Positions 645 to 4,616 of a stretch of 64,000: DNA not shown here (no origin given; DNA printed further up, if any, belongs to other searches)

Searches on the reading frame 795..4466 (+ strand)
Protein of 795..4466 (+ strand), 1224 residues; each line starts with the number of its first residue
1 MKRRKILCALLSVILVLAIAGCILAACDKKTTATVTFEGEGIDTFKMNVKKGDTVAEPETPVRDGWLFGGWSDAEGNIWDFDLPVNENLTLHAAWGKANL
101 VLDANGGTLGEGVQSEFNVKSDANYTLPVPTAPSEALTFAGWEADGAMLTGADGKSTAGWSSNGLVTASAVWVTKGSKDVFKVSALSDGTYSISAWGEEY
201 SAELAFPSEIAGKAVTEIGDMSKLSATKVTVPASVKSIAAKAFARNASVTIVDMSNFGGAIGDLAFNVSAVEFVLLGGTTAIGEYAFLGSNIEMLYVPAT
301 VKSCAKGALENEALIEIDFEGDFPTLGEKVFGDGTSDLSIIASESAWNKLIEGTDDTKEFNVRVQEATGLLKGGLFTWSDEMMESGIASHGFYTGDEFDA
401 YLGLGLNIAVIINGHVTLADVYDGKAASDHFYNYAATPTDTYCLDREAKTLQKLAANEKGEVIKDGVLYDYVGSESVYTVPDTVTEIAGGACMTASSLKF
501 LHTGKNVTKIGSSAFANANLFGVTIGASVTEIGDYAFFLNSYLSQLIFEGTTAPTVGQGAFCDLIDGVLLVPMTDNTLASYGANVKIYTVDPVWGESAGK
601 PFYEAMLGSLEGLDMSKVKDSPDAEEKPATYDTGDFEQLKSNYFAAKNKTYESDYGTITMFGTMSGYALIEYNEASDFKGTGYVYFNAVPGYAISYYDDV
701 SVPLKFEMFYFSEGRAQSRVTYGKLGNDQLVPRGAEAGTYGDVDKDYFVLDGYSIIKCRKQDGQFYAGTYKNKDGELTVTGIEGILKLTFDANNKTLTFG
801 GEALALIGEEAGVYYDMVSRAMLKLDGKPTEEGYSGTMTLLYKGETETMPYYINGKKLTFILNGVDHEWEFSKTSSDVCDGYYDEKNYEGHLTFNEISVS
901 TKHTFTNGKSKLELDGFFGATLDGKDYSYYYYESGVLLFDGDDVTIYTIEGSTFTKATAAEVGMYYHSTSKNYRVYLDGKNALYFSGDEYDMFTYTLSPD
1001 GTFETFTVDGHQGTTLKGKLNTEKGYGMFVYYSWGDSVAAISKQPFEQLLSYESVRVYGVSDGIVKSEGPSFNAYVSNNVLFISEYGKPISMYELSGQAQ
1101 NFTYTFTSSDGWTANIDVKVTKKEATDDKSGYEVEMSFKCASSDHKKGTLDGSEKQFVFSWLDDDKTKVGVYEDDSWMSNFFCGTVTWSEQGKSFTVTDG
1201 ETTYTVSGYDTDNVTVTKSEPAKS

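Call 90: search_protein_families(library=padloc, alignment_id=A5, max_evalue=0.00001)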
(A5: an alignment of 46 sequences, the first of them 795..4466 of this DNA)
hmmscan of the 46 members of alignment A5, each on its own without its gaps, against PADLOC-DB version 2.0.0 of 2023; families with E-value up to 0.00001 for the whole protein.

A. member 1, window:795-4466:+ (1224 aa): 0 families

B. families by the number of members that match (of 46 scanned): 2 families
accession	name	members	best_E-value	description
PDLC03014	subtilase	1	3.2e-14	-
PDLC02197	IetS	1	4.7e-06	-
